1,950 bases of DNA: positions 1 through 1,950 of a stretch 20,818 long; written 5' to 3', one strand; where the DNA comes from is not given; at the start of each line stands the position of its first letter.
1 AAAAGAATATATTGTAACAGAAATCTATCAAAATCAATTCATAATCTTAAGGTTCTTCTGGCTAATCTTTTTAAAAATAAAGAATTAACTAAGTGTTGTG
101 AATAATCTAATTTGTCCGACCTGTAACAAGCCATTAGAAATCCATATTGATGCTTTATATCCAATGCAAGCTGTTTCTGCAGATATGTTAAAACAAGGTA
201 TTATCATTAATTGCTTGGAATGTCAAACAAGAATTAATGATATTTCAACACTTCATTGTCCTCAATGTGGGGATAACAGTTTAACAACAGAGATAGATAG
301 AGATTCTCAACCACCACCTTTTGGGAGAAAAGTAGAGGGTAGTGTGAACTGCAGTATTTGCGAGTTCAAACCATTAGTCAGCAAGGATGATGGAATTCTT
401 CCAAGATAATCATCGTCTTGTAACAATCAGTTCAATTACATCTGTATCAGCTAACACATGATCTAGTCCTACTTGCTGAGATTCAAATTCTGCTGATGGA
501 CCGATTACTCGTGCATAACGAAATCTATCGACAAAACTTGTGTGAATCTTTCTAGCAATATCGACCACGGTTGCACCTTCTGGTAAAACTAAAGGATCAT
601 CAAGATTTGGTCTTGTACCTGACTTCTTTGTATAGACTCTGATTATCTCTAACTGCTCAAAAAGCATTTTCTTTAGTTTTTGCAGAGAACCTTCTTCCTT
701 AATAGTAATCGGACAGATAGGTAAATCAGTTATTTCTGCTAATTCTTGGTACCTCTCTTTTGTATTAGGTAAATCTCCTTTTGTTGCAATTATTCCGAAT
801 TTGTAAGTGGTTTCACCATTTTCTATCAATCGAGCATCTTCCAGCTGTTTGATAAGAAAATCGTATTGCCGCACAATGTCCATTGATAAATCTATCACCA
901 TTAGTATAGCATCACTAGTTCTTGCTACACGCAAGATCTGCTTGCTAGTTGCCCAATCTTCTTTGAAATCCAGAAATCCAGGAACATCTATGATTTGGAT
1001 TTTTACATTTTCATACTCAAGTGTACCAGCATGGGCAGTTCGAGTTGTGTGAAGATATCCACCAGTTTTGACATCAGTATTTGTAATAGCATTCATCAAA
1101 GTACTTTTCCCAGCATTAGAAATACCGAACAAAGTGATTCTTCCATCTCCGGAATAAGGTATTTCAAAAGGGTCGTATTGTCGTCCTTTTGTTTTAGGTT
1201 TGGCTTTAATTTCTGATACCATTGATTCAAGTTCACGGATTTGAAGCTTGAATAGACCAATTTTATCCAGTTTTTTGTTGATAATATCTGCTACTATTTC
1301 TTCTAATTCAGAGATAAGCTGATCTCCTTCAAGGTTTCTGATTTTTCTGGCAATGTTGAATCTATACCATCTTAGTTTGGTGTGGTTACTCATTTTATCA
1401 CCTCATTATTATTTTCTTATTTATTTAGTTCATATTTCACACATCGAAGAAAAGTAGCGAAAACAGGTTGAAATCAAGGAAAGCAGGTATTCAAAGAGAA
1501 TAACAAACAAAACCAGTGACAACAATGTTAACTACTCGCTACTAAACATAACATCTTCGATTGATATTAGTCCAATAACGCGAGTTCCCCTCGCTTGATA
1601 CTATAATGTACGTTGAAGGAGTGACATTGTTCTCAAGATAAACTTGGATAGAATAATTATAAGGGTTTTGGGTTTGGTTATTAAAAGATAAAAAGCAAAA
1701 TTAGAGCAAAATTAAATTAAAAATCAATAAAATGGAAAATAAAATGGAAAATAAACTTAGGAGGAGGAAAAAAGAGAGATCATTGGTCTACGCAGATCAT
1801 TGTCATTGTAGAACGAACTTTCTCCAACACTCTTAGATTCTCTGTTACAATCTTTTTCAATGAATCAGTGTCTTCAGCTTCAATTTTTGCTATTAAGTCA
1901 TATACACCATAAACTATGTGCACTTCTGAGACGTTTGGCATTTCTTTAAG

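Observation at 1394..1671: Candidate ribosome-sensing attenuator: uORF plus mutually exclusive RNA helices upstream of a DRG-family GTPase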

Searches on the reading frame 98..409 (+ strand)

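Call 7: search_protein_families(library=pfam, proteins=[window:98-409:+])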
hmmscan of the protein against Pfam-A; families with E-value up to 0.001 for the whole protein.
window:98-409:+ (103 aa): 2 families
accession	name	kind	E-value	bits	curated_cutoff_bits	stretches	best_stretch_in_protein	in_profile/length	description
PF12773.13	DZR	-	1.9e-05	25.2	27.3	1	3-58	12-45/45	Double zinc ribbon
PF08772.16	Zn_ribbon_NOB1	-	0.00012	22.5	24.9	1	36-63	8-35/72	Nin one binding (NOB1) Zn-ribbon like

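Call 8: search_protein_families(library=ncbifam, proteins=[window:98-409:+])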
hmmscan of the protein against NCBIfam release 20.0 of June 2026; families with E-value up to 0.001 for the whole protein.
window:98-409:+ (103 aa): 0 families

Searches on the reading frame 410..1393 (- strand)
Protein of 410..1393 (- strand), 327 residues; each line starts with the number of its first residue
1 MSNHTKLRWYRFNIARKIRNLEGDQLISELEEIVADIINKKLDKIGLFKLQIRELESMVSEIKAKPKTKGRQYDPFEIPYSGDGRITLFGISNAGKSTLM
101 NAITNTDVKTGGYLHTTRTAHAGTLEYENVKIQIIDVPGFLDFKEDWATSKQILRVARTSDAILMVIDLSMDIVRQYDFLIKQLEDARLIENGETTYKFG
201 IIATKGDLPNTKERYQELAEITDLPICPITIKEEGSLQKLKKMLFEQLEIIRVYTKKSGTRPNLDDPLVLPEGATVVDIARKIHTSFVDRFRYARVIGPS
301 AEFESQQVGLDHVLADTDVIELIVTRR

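Call 7: search_protein_families(library=pfam, proteins=[window:410-1393:-])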
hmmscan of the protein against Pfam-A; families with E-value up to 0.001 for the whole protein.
window:410-1393:- (327 aa): 10 families
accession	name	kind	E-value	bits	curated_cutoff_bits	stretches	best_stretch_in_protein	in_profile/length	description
PF01926.29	MMR_HSR1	-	1e-20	74.4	21.9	1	85-184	1-96/113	50S ribosome-binding GTPase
PF02824.27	TGS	-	4.6e-18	65.4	22.2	1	251-323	1-59/60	TGS domain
PF02421.24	FeoB_N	-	8.6e-12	45.3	27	1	85-178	2-96/156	Ferrous iron transport protein B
PF03193.22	RsgA_GTPase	-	2.6e-07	31.1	30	1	82-143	106-171/174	RsgA GTPase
PF00025.27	Arf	-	4.2e-07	30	22.3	1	83-214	14-133/174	ADP-ribosylation factor family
PF00350.29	Dynamin_N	-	8.5e-07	29.6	27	0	86-120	1-35/168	Dynamin family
PF00009.33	GTP_EFTU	-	8.9e-07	29.1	26.5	1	117-188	56-121/188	Elongation factor Tu GTP binding domain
PF04548.22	AIG1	-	1.3e-06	28.3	27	1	85-184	2-107/212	AIG1 family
PF04670.18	Gtr1_RagA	-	0.00031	20.7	22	1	86-189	2-107/232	Gtr1/RagA G protein conserved region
PF09439.16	SRPRB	-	0.00059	19.7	25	0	85-171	5-84/178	Signal recognition particle receptor beta subunit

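Call 8: search_protein_families(library=ncbifam, proteins=[window:410-1393:-])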
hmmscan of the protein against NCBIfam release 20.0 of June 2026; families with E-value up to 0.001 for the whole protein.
window:410-1393:- (327 aa): 20 families
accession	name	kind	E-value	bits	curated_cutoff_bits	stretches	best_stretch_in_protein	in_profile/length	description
TIGR02729.1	Obg_CgtA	equivalog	3.7e-15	55.8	280.25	1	86-248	160-328/329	Obg family GTPase CgtA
NF007171.0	PRK09602.1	subfamily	5.4e-15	55.1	387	2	178-325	256-396/397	YchF-related putative GTPase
TIGR00231.1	small_GTP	domain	1.9e-14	53.7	42.5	1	83-244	3-162/164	GTP-binding protein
NF008956.1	PRK12299.1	equivalog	2.1e-14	53.3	300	1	86-248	161-325/327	GTPase ObgE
NF000908.1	PRK00089.1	equivalog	8.3e-14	51.6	237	1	84-249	4-168/291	GTPase Era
NF008955.0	PRK12297.1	equivalog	2.1e-13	50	406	1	86-256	162-336/429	GTPase ObgE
TIGR03918.1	GTP_HydF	equivalog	3.6e-11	42.5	325.55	1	85-249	9-168/392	[FeFe] hydrogenase H-cluster maturation GTPase HydF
TIGR03594.1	GTPase_EngA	equivalog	1.9e-10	40.3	306.7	1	86-249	3-161/432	ribosome biogenesis GTPase Der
TIGR00436.1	era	equivalog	8.2e-10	38.5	116.25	1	84-249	1-164/270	GTPase Era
TIGR03156.1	GTP_HflX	equivalog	7.8e-09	34.9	216.75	1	51-210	162-315/351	GTPase HflX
TIGR00437.1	feoB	equivalog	9.8e-09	34.4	315.65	1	90-176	1-88/594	ferrous iron transport protein B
NF003255.0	PRK04213.1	equivalog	1.5e-07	31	164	1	85-140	11-62/204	GTP-binding protein EngB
TIGR03598.1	GTPase_YsxC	equivalog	4.1e-07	29.9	124.45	1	79-222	14-155/186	ribosome biogenesis GTP-binding protein YihA/YsxC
TIGR00450.1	mnmE_trmE_thdF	equivalog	1.6e-06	27.5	252.6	1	85-228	211-347/446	tRNA uridine-5-carboxymethylaminomethyl(34) synthesis GTPase MnmE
NF003661.0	PRK05291.1-3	equivalog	1.9e-06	27.5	380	1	85-249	218-371/448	tRNA uridine-5-carboxymethylaminomethyl(34) synthesis GTPase MnmE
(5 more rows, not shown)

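Call 18: find_related_loci(query=window:410-1393:-, collection=genome_contigs, flank=1500)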
Query window:410-1393:- (327 aa) in genome_contigs; peptide patterns used: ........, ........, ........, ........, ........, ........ (x = any residue, [..] = any of these).
243 stretches matched a pattern; 32 encode a relative of the query (tblastn E <= 1e-3); 32 distinct loci.
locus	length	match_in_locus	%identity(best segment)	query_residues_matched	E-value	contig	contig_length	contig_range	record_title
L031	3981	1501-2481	90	1-327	0e+0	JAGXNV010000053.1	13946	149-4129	MAG: Candidatus Heimdallarchaeota archaeon isolate bin51 NODE_54_length_13946_cov_4.644243, whole genome shotgun sequenc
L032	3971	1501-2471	93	1-324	2e-175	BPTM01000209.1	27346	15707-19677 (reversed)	MAG: Candidatus Heimdallarchaeota archaeon 7H_bin003 DNA, 7H_mbSensitive_bin3_NODE_103, whole genome shotgun sequence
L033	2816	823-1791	72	4-326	2e-172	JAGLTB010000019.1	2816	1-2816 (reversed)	MAG: Candidatus Heimdallarchaeota archaeon isolate RS_9_76 ROV157_9.bin.76.fa_19, whole genome shotgun sequence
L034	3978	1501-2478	70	2-327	2e-159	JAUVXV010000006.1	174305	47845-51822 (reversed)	MAG: Candidatus Heimdallarchaeota archaeon isolate CSMAG_1225 CSMAG_1225_k141_936863_length_174305_cov_16.9955, whole ge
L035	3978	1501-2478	69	1-326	2e-156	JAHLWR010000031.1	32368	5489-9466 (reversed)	MAG: Candidatus Heimdallarchaeota archaeon isolate 18H4_34 NODE_581_length_32368_cov_41.301922, whole genome shotgun seq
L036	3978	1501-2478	68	1-326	3e-154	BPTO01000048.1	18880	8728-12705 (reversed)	MAG: Candidatus Heimdallarchaeota archaeon 8H_bin2 DNA, 8H_mb2_bin2_NODE_113, whole genome shotgun sequence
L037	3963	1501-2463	63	6-326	9e-139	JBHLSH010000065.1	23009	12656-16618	MAG: Candidatus Heimdallarchaeota archaeon isolate TM2S.58 TM2S.58@4831, whole genome shotgun sequence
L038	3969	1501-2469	63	4-326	2e-138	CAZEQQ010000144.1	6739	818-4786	MAG TPA_asm: uncultured archaeon isolate SRP241326_co1_80 genome assembly, contig: NODE_13842_length_6739_cov_3.742968, 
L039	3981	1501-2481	63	1-327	2e-137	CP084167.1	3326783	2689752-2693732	MAG: Candidatus Heimdallarchaeum endolithica isolate PR6 chromosome, complete genome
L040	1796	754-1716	62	5-324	2e-144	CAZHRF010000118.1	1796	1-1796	MAG TPA_asm: uncultured archaeon isolate SRP141376_co2_229 genome assembly, contig: NODE_95520_length_1796_cov_102.35784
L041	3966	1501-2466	62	6-327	2e-132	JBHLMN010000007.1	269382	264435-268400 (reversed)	MAG: Promethearchaeota archaeon isolate DZ2M.341 DZ2M.341@47, whole genome shotgun sequence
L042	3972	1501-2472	61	3-326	3e-132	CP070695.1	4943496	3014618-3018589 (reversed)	MAG: Candidatus Heimdallarchaeota archaeon isolate bin6 chromosome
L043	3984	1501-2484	60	1-326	4e-130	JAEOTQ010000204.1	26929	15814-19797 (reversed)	MAG: Candidatus Hodarchaeota archaeon isolate YT2_065 k127_54908231, whole genome shotgun sequence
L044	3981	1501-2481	60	1-326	6e-129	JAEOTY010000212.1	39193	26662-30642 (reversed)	MAG: Candidatus Hodarchaeota archaeon isolate YT5_056 k127_24335191, whole genome shotgun sequence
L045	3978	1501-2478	59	1-326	3e-128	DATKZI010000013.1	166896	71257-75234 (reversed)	MAG TPA_asm: Candidatus Bathyarchaeia archaeon isolate SMAG_U14241 k141_371567, whole genome shotgun sequence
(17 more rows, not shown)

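Call 19: find_homologous_proteins(query=window:410-1393:-, max_evalue=1e-40)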
Query window:410-1393:- (327 aa): 199 proteins with E <= 1e-40 among 3230 candidates; the best 120 are listed. Only proteins of 179 to 573 residues were searched: fused or split forms outside these lengths cannot appear, so this answer is no evidence that the protein stands alone or is whole; lengths 'longer' or 'shorter' looks for them.
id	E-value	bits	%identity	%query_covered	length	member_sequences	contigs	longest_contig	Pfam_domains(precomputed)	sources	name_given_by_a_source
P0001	3.8e-203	691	96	100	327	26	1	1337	PF02824.28,PF01926.30,PF00025.28,PF00350.30,PF02421.25,PF00009.34,PF03193.23,PF04548.23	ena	-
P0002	6.8e-194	661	90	100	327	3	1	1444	PF02824.28,PF01926.30,PF00025.28,PF00350.30,PF02421.25,PF00009.34,PF03193.23,PF04548.23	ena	-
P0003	3.5e-187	639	88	100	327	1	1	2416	PF02824.28,PF01926.30,PF00025.28,PF00350.30,PF02421.25,PF00009.34,PF03193.23,PF04548.23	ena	-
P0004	1.5e-177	607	83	100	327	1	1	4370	PF02824.28,PF01926.30,PF00025.28,PF00350.30,PF02421.25,PF00009.34,PF03193.23,PF04548.23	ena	-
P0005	1.6e-157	542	74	100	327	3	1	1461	PF02824.28,PF01926.30,PF00025.28,PF00350.30,PF02421.25,PF00009.34,PF03193.23,PF04548.23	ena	-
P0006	3.8e-156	537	73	100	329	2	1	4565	PF02824.28,PF01926.30,PF00025.28,PF00350.30,PF02421.25,PF00009.34,PF03193.23,PF04548.23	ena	-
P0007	3.3e-155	534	75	99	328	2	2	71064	PF02824.28,PF01926.30,PF00350.30,PF02421.25,PF00009.34,PF03193.23,PF04548.23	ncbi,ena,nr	ncbi:MAG: 50S ribosome-binding GTPase [Candidatus Heimdallarchaeota archaeon]|nr:50S ribosome-bindin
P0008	2.6e-154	531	72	99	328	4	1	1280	PF02824.28,PF01926.30,PF00025.28,PF00350.30,PF02421.25,PF00009.34,PF03193.23,PF04548.23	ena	-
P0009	3.1e-154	531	72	99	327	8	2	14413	PF02824.28,PF01926.30,PF00025.28,PF02421.25,PF00009.34,PF03193.23,PF04548.23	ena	-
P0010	5.6e-154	530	72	100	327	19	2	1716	PF02824.28,PF01926.30,PF00025.28,PF00350.30,PF02421.25,PF00009.34,PF03193.23,PF04548.23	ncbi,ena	-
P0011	2.1e-151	522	71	99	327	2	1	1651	PF02824.28,PF01926.30,PF02421.25,PF03193.23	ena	-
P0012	4.6e-151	520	70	100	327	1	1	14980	PF02824.28,PF01926.30,PF00025.28,PF02421.25,PF00009.34,PF03193.23,PF04548.23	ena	-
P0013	4.6e-151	520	70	100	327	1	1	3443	PF02824.28,PF01926.30,PF00025.28,PF00350.30,PF02421.25,PF00009.34,PF03193.23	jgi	jgi:small GTP-binding protein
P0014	6.1e-151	520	71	99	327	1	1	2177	PF02824.28,PF01926.30,PF00025.28,PF00350.30,PF02421.25,PF00009.34,PF03193.23,PF04548.23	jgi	-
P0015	6.8e-151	520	70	100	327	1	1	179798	PF02824.28,PF01926.30,PF00025.28,PF02421.25,PF00009.34,PF03193.23,PF04548.23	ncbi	-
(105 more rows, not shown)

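Call 24: find_related_loci(query=A1, collection=metagenome_contigs, flank=1500)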
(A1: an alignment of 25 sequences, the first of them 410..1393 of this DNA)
Query A1 (327 aa) in metagenome_contigs; peptide patterns used: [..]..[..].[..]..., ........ (x = any residue, [..] = any of these).
84 stretches matched a pattern; 27 encode a relative of the query (tblastn E <= 1e-3); 26 distinct loci.
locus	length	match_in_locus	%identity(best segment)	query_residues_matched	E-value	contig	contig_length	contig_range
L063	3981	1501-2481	74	1-327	4e-171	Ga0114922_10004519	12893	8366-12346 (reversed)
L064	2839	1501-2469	72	4-326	3e-170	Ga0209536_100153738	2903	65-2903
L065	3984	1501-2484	70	1-326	1e-156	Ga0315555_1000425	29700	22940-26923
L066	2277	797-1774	68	1-326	7e-164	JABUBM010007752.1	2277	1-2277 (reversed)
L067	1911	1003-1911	70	4-306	1e-153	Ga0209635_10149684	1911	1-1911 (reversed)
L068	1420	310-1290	63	1-327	2e-151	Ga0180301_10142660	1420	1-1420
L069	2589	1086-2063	60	1-326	8e-141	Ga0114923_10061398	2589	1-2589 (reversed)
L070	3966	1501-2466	61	6-327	1e-132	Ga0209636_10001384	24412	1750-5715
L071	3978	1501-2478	59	1-326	2e-128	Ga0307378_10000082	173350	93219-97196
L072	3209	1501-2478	60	1-326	2e-129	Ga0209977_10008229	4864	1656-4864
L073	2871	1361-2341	58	1-327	6e-133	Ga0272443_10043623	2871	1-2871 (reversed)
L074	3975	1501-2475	58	3-327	8e-126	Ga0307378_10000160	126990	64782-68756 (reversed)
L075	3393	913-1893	57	1-326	3e-125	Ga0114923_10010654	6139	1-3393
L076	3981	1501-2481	57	1-327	2e-124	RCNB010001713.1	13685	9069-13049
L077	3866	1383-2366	59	1-327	6e-125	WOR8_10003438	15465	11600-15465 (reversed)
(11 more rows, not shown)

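Call 45: search_solved_structures(query=A1, max_evalue=1e-8, show_alignments=1)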
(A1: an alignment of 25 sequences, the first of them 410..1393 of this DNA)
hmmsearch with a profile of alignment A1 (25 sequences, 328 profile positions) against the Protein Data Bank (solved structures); distinct sequences matched with E-value up to 1e-8: 18.
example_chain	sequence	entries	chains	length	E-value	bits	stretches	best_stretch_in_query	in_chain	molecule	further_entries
7nrc_So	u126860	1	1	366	2.4e-44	154.9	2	76-195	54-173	Ribosome-interacting GTPase 2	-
7rr5_R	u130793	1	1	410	9.3e-41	143.1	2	227-327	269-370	Ribosome-interacting GTPase 1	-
4a9a_A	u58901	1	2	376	1.3e-40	142.6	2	227-324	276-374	RIBOSOME-INTERACTING GTPASE 1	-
2eki_A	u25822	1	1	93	1.4e-22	83.4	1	249-324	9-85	Developmentally-regulated GTP-binding protein 1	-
6lss_4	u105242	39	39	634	6.8e-15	58.1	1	87-264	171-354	Nucleolar GTP-binding protein 1 | GTP-binding protein 4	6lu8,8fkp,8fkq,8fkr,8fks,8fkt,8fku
2qu8_A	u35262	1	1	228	4.1e-12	49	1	86-179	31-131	Putative nucleolar GTP-binding protein 1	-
8i9r_CH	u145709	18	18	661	2e-11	46.7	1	88-259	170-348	Nucleolar GTP-binding protein 1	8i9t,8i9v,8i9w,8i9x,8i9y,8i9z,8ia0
7odt_t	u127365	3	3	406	5.1e-11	45.4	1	86-243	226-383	Mitochondrial ribosome-associated GTPase 2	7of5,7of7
7o9k_G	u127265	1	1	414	5.3e-11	45.4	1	86-243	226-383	Mitochondrial ribosome-associated GTPase 2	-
8esq_b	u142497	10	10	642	5.4e-11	45.3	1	88-172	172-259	Probable nucleolar GTP-binding protein 1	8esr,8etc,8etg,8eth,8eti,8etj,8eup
1lnz_A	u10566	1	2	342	2e-10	43.4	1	87-249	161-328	SPO0B-associated GTP-binding protein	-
3jct_b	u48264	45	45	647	2.3e-10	43.2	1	87-249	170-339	Nucleolar GTP-binding protein 1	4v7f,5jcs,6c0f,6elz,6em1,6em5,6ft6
2wjh_A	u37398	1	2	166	5.4e-10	42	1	87-244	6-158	FERROUS IRON TRANSPORT PROTEIN B HOMOLOG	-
2wji_A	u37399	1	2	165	5.6e-10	42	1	87-244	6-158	FERROUS IRON TRANSPORT PROTEIN B HOMOLOG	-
2wjj_A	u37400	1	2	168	5.6e-10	42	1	87-244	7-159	FERROUS IRON TRANSPORT PROTEIN B HOMOLOG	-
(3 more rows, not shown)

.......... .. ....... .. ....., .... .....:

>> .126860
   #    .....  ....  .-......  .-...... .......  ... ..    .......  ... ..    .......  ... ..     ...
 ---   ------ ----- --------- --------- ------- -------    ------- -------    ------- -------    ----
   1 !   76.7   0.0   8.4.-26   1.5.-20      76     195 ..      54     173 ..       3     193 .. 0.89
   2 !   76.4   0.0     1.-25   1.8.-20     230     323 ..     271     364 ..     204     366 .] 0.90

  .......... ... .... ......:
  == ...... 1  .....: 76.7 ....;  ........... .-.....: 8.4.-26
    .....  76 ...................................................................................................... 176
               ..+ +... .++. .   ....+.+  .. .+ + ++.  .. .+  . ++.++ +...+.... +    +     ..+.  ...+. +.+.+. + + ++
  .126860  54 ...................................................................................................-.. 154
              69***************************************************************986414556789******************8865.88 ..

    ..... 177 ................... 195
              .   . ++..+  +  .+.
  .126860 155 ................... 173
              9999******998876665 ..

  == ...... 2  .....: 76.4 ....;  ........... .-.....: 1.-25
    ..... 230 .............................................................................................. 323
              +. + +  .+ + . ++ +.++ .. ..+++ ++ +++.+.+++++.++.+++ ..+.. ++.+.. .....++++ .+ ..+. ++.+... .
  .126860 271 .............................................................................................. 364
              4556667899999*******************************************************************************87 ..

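Call 49: predict_structure(alignment_id=A1)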
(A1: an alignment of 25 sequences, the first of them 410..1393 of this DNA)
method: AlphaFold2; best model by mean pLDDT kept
length: 327 residues; sequences in the alignment: 25
mean_pLDDT: 78.0   pTM: 0.60
mean pLDDT of the five models: 78.0, 76.2, 75.8, 72.2, 70.2
residues with pLDDT >= 90: 44; 70-90: 216; 50-70: 44; < 50: 23
segments of 3 or more residues with pLDDT < 50: 68-75, 106-120
pLDDT, mean of each block of 10 residues (from residue 1): 78 80 79 88 82 86 61 52 77 75 54 32 72 75 68 71 88 90 83 76 76 86 87 82 82 87 84 84 84 92 89 92 82
secondary structure, 60 per line:
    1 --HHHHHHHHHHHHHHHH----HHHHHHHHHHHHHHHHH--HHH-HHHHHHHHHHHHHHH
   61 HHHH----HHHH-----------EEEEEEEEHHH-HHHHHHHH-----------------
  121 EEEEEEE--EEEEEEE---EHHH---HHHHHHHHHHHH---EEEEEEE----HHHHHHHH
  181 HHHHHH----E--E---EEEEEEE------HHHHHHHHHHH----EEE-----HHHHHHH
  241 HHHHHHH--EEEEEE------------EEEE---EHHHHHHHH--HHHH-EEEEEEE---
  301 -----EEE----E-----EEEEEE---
elements in order: H3-18 H23-39 H46-64 H69-72 E84-91 H96-103 E121-127 E130-136 H147-158 E162-168 H173-186 E198-204 H211-221 E226-228 H234-247 E250-255 E268-271 H276-283 H286-289 E291-297 E306-308 E319-324

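Call 58: fold_search(library=pdb, model_id=the predicted structure)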
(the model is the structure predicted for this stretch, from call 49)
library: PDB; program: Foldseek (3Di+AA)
matches with E <= 10: 500; with E <= 0.001: 500
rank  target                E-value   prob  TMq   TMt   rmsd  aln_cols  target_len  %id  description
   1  4a9a_A                5.5e-21  1.00  0.56  0.52  13.8       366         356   22  Structure of Rbg1 in complex with Tma46 dfrp domain (released 2012-10-03)
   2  4a9a_B                2.2e-18  1.00  0.51  0.48  14.1       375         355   22  Structure of Rbg1 in complex with Tma46 dfrp domain (released 2012-10-03)
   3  7rr5_R                6.6e-18  1.00  0.51  0.47  13.9       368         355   21  Structure of ribosomal complex bound with Rbg1/Tma46 (released 2021-11-10)
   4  7nrc_So               1.9e-12  1.00  0.52  0.49  13.9       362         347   26  Structure of the yeast Gcn1 bound to a leading stalled 80S ribosome with Rbg2, Gir2, A- and P-tRNA and eIF5A (released 2021-05-05)
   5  8v87_b                1.9e-10  1.00  0.38  0.28  12.3       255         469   18  60S ribosome biogenesis intermediate (Dbp10 post-catalytic structure - Overall map) (released 2024-05-01)
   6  8fl0_SR               2.4e-10  1.00  0.39  0.30  12.2       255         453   19  Human nucleolar pre-60S ribosomal subunit (State H) (released 2023-07-12)
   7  7ohq_b                2.8e-10  1.00  0.41  0.27  12.0       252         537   19  Nog1-TAP associated immature ribosomal particle population C from S. cerevisiae (released 2021-11-03)
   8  8rl2_CD               2.8e-10  1.00  0.41  0.24  10.8       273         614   20  Human pre-60S - State 5 (released 2025-01-15)
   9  9qiw_CD               2.8e-10  1.00  0.39  0.24  11.3       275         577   20  Human pre-60S - State 3 (released 2025-04-30)
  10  8uu8_v                3.5e-10  1.00  0.40  0.32  11.8       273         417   18  Cryo-EM structure of the Listeria innocua 70S ribosome (head-swiveled) in complex with HflXr and pe/E-tRNA (structure  (released 2024-02-28)
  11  8fkt_SR               4.7e-10  1.00  0.40  0.30  11.6       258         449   19  Human nucleolar pre-60S ribosomal subunit (State C1) (released 2023-07-12)
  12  7oh3_b                6.0e-10  1.00  0.40  0.31   9.8       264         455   20  Nog1-TAP associated immature ribosomal particle population B from S. cerevisiae (released 2021-11-03)
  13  5ee9_A                6.8e-10  1.00  0.43  0.40   9.7       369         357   14  Complex structure of OSYCHF1 with GMP-PNP (released 2016-02-24)
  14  8fl4_SR               6.8e-10  1.00  0.38  0.22  12.4       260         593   19  Human nuclear pre-60S ribosomal subunit (State I3) (released 2023-07-12)
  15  8fl2_SR               8.2e-10  1.00  0.38  0.23  11.2       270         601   21  Human nuclear pre-60S ribosomal subunit (State I1) (released 2023-07-12)
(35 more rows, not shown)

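Call 83: search_protein_representatives(alignment_id=A1)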
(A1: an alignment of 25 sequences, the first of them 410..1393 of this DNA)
Query: 25 sequences, 328 profile positions. Proteins with E-value up to 0.001 (for the whole library): 6834; up to 1e-10: 1663; up to 1e-30: 389. The best 150 are listed.
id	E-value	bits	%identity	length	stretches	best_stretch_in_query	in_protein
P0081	1.1e-157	540.7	-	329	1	2-327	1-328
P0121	2.4e-117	408.0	-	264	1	3-252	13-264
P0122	4.9e-92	324.8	-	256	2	140-328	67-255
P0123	1.7e-62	227.8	-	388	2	198-324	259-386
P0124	1.4e-61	224.8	-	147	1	182-327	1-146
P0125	4.4e-57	210.0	-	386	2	193-324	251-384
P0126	8.6e-57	209.0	-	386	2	185-324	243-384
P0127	8.6e-55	202.5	-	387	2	194-324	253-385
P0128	4.2e-53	196.9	-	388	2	192-323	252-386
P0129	6.9e-53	196.2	-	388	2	184-325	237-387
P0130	7.7e-52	192.7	-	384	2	197-327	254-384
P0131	1.4e-51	191.9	-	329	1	25-324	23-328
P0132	1.6e-51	191.7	-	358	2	228-325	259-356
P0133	1.7e-51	191.6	-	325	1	25-325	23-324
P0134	2.2e-51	191.3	-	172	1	195-327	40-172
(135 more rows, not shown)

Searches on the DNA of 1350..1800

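Call 9: search_rna_families(source=window, start=1350, end=1800, threshold=evalue, max_evalue=10, show_alignments=5)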
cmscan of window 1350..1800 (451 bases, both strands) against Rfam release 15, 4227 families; matches with E-value up to 10: 2.
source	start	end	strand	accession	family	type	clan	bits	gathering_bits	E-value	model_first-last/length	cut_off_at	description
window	1527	1592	-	RF00694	mir-137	Gene; miRNA;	CL00092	15.2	56.7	3.3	1-72/72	no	mir-137 microRNA precursor family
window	1487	1526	-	RF03027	RT-6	Gene; sRNA;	-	11.5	46.7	9.4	31-70/75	no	RT-6 RNA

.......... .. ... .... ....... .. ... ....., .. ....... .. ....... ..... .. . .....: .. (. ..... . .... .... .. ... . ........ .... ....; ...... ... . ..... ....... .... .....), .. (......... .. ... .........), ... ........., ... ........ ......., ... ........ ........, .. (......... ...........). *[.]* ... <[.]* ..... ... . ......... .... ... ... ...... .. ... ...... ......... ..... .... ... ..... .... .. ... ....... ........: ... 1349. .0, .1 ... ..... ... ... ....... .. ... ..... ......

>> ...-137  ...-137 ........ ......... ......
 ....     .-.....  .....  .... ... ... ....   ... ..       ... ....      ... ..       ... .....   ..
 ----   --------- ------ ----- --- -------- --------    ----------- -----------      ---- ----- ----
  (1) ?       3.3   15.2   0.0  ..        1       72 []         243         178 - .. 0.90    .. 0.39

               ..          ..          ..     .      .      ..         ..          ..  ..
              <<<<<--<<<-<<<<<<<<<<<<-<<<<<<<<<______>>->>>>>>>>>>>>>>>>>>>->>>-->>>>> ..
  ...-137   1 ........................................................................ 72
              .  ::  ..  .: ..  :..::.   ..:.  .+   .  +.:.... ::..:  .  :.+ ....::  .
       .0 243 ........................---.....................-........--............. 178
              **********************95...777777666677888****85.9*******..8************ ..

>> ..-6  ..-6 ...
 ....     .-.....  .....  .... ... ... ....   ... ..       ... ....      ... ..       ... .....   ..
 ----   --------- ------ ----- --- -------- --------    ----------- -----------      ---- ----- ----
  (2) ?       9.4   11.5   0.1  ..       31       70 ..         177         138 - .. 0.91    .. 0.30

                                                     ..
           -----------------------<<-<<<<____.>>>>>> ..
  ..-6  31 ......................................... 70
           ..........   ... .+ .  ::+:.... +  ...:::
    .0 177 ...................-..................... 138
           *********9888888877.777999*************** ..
